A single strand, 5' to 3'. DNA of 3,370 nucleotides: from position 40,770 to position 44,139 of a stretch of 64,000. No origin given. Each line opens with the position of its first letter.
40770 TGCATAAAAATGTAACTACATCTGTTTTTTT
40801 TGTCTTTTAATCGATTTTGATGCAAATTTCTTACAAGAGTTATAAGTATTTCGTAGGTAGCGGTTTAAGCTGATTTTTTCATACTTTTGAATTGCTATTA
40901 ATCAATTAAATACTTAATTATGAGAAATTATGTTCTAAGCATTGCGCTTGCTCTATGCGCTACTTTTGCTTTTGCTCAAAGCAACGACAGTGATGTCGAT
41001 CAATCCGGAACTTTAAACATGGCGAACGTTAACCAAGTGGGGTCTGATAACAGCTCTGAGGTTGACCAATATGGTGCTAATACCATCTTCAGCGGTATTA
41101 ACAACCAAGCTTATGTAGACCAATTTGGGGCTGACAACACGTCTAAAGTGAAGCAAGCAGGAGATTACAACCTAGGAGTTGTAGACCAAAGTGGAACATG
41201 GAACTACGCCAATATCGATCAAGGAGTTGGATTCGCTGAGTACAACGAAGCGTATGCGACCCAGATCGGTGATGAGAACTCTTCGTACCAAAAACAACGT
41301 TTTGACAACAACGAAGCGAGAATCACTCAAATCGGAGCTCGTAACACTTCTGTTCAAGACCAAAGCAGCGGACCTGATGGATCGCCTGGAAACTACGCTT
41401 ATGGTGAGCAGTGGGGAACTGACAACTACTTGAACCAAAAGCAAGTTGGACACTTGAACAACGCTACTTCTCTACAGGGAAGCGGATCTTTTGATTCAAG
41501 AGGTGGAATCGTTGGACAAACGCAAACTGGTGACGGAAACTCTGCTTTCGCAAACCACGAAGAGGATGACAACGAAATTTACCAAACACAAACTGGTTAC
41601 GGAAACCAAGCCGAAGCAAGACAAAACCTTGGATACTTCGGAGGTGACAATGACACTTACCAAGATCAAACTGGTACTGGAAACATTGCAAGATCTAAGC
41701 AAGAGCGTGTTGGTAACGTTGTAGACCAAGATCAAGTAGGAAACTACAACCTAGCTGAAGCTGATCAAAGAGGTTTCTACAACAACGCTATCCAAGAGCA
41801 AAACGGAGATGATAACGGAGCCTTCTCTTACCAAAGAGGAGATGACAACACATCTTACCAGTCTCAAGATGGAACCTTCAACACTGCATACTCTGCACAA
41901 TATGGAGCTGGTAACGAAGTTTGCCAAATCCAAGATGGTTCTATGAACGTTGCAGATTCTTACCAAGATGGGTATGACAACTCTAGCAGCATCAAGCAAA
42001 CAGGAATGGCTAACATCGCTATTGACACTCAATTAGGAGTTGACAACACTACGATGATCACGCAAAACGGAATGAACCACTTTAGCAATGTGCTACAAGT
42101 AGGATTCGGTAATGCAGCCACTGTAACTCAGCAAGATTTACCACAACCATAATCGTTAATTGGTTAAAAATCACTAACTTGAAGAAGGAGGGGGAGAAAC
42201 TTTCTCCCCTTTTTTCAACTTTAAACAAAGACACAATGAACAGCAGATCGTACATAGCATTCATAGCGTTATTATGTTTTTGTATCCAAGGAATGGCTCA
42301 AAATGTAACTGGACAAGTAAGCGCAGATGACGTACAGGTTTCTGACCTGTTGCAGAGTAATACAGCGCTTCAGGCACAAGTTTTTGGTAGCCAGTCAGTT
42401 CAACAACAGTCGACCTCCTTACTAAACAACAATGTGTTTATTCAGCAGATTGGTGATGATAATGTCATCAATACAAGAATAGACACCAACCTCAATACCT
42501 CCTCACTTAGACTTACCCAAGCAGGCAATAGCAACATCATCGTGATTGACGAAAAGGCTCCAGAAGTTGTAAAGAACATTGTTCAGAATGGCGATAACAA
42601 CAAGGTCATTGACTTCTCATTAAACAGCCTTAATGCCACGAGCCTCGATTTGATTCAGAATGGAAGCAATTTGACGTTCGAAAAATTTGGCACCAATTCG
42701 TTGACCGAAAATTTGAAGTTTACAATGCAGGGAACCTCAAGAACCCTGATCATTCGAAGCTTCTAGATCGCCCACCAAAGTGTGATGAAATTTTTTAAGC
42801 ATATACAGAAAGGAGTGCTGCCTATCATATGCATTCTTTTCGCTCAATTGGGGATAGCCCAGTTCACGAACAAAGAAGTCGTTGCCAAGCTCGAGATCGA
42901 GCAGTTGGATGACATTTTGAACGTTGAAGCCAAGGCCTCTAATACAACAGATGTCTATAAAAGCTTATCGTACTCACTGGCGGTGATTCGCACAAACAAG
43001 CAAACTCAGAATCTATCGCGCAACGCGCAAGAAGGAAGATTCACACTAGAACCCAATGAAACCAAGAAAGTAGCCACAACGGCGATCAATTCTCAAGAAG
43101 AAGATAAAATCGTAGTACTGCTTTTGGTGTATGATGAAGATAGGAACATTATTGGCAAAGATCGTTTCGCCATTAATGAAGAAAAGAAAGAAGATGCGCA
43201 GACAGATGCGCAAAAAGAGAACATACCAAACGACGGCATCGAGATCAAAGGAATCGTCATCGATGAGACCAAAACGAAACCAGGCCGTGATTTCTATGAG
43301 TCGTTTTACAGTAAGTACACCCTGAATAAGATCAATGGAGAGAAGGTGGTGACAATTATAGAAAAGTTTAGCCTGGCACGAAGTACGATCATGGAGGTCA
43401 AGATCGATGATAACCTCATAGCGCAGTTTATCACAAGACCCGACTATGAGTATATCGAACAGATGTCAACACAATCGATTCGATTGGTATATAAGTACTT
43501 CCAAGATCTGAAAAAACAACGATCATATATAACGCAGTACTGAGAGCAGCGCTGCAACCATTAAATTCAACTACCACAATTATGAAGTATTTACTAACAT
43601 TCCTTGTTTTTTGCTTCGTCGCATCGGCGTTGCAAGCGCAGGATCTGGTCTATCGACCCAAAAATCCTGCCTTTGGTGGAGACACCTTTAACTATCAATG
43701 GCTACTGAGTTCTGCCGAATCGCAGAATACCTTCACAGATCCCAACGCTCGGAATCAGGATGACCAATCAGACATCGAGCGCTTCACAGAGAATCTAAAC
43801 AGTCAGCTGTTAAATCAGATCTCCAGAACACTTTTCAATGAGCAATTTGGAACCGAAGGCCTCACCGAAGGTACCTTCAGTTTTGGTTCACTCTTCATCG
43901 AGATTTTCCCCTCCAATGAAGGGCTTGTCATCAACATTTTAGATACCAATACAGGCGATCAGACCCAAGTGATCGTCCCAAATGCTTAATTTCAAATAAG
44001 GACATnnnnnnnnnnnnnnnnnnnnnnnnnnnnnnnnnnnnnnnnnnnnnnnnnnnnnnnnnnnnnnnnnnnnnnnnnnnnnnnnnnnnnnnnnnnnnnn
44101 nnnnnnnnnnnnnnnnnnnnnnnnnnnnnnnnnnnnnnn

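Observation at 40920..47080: Complete curli-type functional amyloid locus, ending in an extra TolB-like lipoprotein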

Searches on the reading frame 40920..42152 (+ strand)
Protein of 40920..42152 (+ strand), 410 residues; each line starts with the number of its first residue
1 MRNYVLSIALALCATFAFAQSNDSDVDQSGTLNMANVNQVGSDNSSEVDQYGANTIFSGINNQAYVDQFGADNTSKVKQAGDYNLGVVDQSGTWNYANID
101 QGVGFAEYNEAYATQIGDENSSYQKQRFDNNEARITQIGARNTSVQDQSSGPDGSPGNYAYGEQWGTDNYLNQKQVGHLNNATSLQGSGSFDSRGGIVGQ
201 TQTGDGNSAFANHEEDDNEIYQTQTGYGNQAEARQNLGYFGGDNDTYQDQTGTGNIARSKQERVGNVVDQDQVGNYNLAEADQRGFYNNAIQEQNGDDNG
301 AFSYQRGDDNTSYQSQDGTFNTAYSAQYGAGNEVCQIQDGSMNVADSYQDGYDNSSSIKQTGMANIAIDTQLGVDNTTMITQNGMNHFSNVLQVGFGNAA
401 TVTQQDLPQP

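Call 3: search_protein_families(library=pfam, proteins=[window:40920-42152:+], max_evalue=0.01)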
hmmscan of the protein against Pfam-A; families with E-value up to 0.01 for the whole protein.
window:40920-42152:+ (410 aa): 1 family
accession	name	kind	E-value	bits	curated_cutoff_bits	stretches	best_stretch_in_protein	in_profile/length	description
PF07012.17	Curlin_rpt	-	2e-31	108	20.7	4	375-405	3-33/34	Curlin associated repeat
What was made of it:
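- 40920..42152 (+): csgA-like major curlin, 410 aa, Sec signal peptide, about 17 curlin repeats. Pfam Curlin_rpt 2e-31 (call 3).
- Checked: csgA-like, 40920-42152, 410 aa: Pfam Curlin_rpt 2e-31 (call 3).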

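Call 4: search_protein_families(library=ncbifam, proteins=[window:40920-42152:+], max_evalue=0.01)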
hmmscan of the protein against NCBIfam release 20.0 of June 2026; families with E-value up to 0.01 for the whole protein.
window:40920-42152:+ (410 aa): 2 families
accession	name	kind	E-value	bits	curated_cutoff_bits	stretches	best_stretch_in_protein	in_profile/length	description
NF007506.1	PRK10101.1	equivalog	8.9e-33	113.2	165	4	322-406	46-130/151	curli minor subunit CsgB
NF007470.1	PRK10051.1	equivalog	2.7e-28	98.8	160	4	155-283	28-149/150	curli major subunit CsgA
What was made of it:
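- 40920..42152 (+): NCBIfam CsgA/CsgB models at 1e-28 to 1e-33, below their equivalog cutoffs (call 4).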

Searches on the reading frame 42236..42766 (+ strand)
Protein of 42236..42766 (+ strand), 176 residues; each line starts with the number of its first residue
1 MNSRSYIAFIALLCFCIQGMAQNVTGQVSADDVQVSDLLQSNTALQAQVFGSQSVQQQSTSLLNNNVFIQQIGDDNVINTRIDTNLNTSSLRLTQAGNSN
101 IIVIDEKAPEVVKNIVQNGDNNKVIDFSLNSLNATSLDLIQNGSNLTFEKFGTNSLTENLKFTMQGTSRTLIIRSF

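Call 3: search_protein_families(library=pfam, proteins=[window:42236-42766:+], max_evalue=0.01)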
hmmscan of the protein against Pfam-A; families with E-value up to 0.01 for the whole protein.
window:42236-42766:+ (176 aa): 0 families

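Call 4: search_protein_families(library=ncbifam, proteins=[window:42236-42766:+], max_evalue=0.01)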
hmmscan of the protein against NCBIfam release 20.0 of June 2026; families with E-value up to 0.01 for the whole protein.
window:42236-42766:+ (176 aa): 0 families

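Call 82: search_solved_structures(query=A8, max_evalue=1, show_alignments=1)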
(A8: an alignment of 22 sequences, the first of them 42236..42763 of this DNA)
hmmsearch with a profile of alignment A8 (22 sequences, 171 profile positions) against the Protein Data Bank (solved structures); distinct sequences matched with E-value up to 1: 3.
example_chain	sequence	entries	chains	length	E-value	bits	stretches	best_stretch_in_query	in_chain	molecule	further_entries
8c50_A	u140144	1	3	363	7.8e-18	68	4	57-118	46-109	Curlin associated repeat-containing protein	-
8enq_A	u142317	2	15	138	4.3e-08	36.3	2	57-128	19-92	Major curlin subunit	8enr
2wlc_A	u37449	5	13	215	0.13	15.2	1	70-118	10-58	POLYSIALIC ACID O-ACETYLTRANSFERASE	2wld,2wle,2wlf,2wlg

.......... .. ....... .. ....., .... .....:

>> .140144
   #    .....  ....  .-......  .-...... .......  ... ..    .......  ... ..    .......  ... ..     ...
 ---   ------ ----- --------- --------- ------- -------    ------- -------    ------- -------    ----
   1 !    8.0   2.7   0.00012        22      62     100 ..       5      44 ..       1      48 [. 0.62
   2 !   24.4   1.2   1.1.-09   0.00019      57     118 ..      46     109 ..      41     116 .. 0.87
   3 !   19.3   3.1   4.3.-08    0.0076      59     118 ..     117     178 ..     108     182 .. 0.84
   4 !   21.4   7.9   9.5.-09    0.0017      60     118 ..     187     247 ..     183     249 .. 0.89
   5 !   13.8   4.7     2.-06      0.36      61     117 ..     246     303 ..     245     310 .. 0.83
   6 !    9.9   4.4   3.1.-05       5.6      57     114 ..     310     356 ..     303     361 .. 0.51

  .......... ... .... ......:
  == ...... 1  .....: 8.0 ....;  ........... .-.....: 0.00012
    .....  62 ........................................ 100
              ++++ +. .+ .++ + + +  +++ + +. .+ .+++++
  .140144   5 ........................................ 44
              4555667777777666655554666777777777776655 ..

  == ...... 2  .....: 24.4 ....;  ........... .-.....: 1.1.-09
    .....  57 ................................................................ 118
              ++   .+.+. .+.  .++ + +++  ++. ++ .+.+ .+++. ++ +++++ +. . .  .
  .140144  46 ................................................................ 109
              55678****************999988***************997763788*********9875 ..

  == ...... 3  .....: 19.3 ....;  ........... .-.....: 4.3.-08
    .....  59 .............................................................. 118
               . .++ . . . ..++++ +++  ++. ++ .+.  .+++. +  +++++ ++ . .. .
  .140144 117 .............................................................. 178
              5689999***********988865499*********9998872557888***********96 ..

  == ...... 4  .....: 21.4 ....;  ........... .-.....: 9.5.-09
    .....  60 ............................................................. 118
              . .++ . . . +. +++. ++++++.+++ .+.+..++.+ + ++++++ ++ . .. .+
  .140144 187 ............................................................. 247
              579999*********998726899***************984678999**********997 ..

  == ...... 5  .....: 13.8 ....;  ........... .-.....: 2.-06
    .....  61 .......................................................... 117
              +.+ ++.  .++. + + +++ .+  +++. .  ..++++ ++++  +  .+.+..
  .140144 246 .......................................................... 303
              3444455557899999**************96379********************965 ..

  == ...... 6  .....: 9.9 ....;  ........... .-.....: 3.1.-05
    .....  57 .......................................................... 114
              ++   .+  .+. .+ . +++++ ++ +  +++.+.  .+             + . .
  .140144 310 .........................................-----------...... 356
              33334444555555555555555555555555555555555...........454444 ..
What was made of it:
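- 42236..42766 (+): Short curlin, CsgB-like, 176 aa, four conserved QxGxxN-type repeats. The family profile A8 hits solved curlins 8c50 (7.8e-18) and 8enq (4.3e-8) (call 82).
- On Curli / type VIII secretion locus: The 176-aa protein is a curlin at profile level (8c50 at 7.8e-18, call 82).
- Checked: A profile of its family matches solved curlin structures (8c50 at 7.8e-18; E. coli CsgA 8enq at 4.3e-8) (call 82).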

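Call 83: search_protein_families(library=ncbifam, alignment_id=A8, max_evalue=0.01)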
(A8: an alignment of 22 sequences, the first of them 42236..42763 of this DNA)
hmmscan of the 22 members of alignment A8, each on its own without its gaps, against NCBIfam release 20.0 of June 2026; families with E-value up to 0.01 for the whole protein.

A. member 1, window:42236-42763:+ (176 aa): 0 families

B. families by the number of members that match (of 22 scanned): 3 families
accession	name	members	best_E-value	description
NF007470.1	PRK10051.1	19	8e-09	curli major subunit CsgA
NF007506.1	PRK10101.1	4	1.2e-09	curli minor subunit CsgB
TIGR01200.1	GLPGLI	1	0.0028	GLPGLI family protein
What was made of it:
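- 42236..42766 (+): 19 of 22 family members hit the NCBIfam CsgA model (call 83).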

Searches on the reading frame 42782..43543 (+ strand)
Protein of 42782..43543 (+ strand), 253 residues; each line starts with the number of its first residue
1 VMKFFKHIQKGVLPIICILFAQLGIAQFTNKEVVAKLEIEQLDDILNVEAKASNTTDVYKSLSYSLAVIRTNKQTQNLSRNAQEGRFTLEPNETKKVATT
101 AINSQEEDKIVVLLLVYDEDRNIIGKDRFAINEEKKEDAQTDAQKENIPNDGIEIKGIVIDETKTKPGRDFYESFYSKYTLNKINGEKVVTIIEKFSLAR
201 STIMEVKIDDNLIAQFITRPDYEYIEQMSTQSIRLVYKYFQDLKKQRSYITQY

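Call 3: search_protein_families(library=pfam, proteins=[window:42782-43543:+], max_evalue=0.01)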
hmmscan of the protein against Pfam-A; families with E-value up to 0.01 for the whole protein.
window:42782-43543:+ (253 aa): 1 family
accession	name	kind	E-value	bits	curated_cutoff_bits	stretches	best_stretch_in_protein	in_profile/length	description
PF10627.14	CsgE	-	3.2e-12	47.1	25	1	155-249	1-95/105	Curli assembly protein CsgE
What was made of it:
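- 42782..43543 (+): csgE with a fused N-terminal CsgC/CsgH-like domain (about residues 36-123, nt 42887-43150) and a CsgE domain (residues 155-249, nt 43244-43528). Pfam CsgE 3.2e-12, above cutoff (call 3).
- Checked: csgE, 42782-43543: the Pfam CsgE domain covers only residues 155-249, so the N-terminal extension is real (call 3).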

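Call 4: search_protein_families(library=ncbifam, proteins=[window:42782-43543:+], max_evalue=0.01)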
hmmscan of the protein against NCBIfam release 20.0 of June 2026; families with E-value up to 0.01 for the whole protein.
window:42782-43543:+ (253 aa): 2 families
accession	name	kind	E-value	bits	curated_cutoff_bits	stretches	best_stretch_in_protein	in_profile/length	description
NF041112.1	chap_CsgH_alph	subfamily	1.9e-07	31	35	1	36-123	3-86/91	curli-like amyloid fiber formation chaperone CsgH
NF007701.0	PRK10386.1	equivalog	3.8e-05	23.5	137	1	147-237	19-106/129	curli production assembly/transport protein CsgE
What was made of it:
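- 42782..43543 (+): NCBIfam CsgH 1.9e-7, 31 bits against a cutoff of 35 (call 4).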

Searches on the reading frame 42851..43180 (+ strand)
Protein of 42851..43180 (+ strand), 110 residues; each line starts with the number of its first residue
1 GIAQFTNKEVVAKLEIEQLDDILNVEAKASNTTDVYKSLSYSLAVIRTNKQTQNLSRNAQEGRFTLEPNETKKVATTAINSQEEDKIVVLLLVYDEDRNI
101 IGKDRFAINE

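Call 46: search_solved_structures(query=A4, max_evalue=10, show_alignments=2)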
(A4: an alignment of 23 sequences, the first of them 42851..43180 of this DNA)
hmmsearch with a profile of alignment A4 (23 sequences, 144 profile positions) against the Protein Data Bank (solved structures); distinct sequences matched with E-value up to 10: 2.
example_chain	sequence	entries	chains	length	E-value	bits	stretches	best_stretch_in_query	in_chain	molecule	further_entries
2y2t_A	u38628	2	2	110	0.0067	19.4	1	72-116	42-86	CURLI PRODUCTION PROTEIN CSGC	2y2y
2xsk_A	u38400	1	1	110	0.0068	19.4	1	72-116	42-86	CSGC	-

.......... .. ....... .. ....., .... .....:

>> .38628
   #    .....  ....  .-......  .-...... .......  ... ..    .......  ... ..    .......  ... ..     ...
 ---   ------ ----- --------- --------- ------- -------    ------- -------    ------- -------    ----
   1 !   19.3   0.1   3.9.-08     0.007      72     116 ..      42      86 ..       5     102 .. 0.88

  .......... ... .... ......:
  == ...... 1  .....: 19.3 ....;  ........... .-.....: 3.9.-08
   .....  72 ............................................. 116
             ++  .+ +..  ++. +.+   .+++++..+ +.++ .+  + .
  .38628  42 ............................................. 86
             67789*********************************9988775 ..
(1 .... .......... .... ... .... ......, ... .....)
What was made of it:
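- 42782..43543 (+): The profile of the N-terminal domain hits only E. coli CsgC in the PDB, at E 0.007 (call 46).
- On CsgC/CsgH chaperone family (for the CsgE N-terminal domain): The family profile's only PDB hits are CsgC 2y2t and 2xsk at E 0.007 (call 46).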

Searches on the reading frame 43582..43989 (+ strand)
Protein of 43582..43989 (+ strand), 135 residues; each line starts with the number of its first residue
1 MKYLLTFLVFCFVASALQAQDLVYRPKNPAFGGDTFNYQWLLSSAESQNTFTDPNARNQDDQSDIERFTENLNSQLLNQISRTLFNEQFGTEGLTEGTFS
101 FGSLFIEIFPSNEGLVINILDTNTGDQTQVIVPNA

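Call 3: search_protein_families(library=pfam, proteins=[window:43582-43989:+], max_evalue=0.01)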
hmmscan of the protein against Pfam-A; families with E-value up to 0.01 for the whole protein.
window:43582-43989:+ (135 aa): 1 family
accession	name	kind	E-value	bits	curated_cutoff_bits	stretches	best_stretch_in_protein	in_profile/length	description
PF10614.14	CsgF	-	2e-40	138.4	25.8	1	5-133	3-132/132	Type VIII secretion system (T8SS), CsgF protein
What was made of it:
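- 43582..43989 (+): csgF, 135 aa. Pfam CsgF 2e-40, full length (call 3).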

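Call 4: search_protein_families(library=ncbifam, proteins=[window:43582-43989:+], max_evalue=0.01)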
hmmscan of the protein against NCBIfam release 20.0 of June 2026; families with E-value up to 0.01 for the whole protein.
window:43582-43989:+ (135 aa): 1 family
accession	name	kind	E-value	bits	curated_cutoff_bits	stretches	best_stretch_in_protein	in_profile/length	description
NF007469.0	PRK10050.1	equivalog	1.3e-08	35.4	171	1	12-130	12-126/138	curli production assembly/transport protein CsgF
